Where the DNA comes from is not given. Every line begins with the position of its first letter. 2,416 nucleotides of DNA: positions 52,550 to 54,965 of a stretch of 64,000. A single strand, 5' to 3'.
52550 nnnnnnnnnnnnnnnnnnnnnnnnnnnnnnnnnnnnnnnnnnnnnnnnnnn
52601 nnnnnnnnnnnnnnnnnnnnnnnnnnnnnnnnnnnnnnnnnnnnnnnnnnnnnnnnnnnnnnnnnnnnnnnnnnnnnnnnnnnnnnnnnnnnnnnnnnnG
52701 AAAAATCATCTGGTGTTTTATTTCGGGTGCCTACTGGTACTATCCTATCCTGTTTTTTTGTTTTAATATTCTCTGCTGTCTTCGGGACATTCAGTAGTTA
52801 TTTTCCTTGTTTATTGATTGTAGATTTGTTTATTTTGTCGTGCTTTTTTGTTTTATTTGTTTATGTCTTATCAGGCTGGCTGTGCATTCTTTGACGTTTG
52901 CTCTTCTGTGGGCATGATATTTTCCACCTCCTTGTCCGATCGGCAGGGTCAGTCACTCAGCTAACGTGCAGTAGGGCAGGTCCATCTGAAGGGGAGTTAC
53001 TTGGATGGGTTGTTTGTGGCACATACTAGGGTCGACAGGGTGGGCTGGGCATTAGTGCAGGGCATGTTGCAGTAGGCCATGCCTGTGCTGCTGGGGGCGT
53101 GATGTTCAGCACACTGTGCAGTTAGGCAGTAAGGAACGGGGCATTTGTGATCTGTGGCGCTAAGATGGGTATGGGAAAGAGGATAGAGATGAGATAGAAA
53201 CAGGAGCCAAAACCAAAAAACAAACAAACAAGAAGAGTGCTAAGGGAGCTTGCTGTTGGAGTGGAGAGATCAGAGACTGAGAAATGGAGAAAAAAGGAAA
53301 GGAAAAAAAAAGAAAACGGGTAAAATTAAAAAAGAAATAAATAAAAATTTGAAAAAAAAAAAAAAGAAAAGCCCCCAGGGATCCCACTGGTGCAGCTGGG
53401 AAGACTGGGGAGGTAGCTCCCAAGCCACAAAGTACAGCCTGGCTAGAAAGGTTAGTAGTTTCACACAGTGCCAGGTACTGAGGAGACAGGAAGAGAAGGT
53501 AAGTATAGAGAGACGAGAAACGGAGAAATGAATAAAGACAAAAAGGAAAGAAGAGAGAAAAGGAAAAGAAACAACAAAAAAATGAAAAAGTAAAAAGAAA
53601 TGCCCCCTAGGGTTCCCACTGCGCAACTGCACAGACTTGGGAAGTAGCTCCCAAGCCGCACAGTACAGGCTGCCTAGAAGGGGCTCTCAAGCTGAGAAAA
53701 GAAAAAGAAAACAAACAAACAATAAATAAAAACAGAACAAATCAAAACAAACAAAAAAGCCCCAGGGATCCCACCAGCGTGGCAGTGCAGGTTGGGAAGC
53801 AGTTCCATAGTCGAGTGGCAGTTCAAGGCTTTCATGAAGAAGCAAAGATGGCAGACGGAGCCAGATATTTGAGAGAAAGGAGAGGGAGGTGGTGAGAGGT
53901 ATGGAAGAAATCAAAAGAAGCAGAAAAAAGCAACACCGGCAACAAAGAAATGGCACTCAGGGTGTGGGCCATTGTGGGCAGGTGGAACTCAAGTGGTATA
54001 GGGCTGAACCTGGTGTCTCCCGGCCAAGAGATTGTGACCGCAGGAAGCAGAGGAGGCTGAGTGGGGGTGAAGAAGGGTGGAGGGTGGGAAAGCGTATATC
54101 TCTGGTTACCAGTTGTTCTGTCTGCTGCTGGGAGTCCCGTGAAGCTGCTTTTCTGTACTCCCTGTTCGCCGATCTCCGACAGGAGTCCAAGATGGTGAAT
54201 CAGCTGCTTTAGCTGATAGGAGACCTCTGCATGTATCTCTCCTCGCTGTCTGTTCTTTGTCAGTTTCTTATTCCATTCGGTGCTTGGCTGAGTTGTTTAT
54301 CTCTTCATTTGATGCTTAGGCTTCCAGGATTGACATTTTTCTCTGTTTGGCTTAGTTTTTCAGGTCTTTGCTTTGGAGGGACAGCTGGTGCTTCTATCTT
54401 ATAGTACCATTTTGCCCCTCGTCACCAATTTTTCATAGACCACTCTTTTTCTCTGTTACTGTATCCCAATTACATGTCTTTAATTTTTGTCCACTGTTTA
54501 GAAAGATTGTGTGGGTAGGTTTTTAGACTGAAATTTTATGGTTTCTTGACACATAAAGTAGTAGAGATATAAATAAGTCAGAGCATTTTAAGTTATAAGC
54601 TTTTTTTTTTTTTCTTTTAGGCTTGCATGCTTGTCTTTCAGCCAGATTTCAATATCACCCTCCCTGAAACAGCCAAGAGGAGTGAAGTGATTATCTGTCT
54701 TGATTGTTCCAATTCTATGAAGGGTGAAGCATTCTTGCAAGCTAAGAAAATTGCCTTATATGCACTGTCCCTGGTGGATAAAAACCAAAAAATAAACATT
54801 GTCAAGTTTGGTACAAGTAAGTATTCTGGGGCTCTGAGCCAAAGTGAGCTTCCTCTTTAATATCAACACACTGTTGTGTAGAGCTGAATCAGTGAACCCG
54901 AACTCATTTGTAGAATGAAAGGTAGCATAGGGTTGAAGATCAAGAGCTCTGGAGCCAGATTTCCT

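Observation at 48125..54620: Near full-length antisense L1 (copy J) with a tandem-monomer 5' UTR just upstream of the first vWA exon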

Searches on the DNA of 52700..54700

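Call 45: search_rna_families(source=window, start=52700, end=54700, threshold=evalue, max_evalue=1)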
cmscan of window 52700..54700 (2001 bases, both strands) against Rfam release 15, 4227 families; matches with E-value up to 1: 0.
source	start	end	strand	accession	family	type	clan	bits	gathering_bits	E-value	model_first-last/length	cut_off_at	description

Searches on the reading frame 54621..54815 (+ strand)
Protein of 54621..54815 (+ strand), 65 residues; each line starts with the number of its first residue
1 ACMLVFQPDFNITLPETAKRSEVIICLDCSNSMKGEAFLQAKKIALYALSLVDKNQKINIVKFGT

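Call 17: find_homologous_proteins(query=window:54621-54815:+, max_evalue=0.00001)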
Query seq(65 aa) (65 aa): 8 proteins with E <= 0.00001 among 8 candidates.
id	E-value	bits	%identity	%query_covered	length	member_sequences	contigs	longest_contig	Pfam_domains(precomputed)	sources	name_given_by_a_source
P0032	5.5e-23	97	76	97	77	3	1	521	-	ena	-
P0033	9.2e-23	96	73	97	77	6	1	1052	-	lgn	-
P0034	1.5e-22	96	76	97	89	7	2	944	-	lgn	-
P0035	1.7e-22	95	76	97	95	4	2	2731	-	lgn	-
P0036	2.0e-22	95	78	97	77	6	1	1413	-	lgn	-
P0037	2.5e-22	95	73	97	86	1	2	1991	-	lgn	-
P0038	1.5e-21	92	69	100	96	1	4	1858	-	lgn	-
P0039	1.9e-21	92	71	97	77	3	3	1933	-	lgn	-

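Call 19: search_solved_structures(query=window:54621-54815:+, max_evalue=1, show_alignments=2)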
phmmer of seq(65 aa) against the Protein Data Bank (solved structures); distinct sequences matched with E-value up to 1: 2.
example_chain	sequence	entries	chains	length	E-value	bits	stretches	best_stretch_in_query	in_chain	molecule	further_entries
11jf_P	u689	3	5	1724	2.4e-24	87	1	1-65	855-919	Protein mono-ADP-ribosyltransferase PARP4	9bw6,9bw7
8s05_A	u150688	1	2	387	0.56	13.8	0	16-63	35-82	Conserved protein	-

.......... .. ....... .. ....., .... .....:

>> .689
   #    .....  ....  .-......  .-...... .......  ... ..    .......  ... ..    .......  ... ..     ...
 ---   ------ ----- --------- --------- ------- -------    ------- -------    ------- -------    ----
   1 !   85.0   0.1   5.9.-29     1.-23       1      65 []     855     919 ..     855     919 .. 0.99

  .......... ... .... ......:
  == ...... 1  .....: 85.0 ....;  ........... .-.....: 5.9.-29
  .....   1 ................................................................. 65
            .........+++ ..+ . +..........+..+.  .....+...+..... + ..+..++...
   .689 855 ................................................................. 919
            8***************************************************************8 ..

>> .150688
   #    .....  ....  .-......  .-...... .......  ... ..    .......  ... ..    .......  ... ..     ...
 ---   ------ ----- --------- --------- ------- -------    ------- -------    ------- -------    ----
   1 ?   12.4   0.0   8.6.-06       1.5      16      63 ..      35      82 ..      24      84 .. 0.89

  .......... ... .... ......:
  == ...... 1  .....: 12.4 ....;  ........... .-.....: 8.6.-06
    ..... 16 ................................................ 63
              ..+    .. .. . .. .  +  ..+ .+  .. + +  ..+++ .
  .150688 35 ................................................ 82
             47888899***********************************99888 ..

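Call 48: find_encoding_contigs(protein=P0035, flank=3000, max_places=4)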
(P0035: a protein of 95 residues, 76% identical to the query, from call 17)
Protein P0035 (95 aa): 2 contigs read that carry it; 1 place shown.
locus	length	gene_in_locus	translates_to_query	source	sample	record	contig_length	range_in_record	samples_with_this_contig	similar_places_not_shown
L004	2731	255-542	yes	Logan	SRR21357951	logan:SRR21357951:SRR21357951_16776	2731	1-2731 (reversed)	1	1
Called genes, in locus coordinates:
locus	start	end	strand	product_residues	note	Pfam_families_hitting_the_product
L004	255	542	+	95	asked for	-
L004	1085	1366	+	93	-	-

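Call 49: find_encoding_contigs(protein=P0036, flank=3000, max_places=4)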
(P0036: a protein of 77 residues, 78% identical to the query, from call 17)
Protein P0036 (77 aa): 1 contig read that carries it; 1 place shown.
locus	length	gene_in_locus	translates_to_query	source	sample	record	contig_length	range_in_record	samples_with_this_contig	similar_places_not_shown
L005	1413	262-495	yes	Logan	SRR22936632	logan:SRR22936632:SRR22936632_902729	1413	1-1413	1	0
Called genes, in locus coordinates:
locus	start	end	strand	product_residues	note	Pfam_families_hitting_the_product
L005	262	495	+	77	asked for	-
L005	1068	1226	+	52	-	-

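Call 50: find_encoding_contigs(protein=P0037, flank=3000, max_places=4)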
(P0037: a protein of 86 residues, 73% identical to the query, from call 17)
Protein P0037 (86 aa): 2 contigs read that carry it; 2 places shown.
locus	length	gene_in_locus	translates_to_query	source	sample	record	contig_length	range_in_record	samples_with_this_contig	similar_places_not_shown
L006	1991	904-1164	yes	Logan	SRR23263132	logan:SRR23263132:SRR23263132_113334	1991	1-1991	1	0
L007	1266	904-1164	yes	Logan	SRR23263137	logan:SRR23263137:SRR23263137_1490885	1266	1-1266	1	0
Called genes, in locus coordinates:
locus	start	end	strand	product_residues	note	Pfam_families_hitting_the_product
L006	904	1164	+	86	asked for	-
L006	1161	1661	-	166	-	-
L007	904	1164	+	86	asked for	-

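Call 55: search_protein_families(library=pfam, proteins=[window:54621-54815:+], max_evalue=1)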
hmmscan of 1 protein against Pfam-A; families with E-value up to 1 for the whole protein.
seq(65 aa): 5 families
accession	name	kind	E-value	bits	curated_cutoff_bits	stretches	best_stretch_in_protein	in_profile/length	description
PF13519.12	VWA_2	-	0.00092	20.3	27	1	23-64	1-46/107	von Willebrand factor type A domain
PF13768.12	VWA_3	-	0.004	17.7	27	1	22-65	2-44/155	von Willebrand factor type A domain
PF00092.34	VWA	-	0.006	17.3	23.8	1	23-64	2-46/174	von Willebrand factor type A domain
PF05207.18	Zn_ribbon_CSL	-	0.065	13.4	29.2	1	10-33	27-50/55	CSL zinc finger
PF19255.4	DUF5902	-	0.15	12.7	29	1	7-56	44-93/104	Family of unknown function (DUF5902)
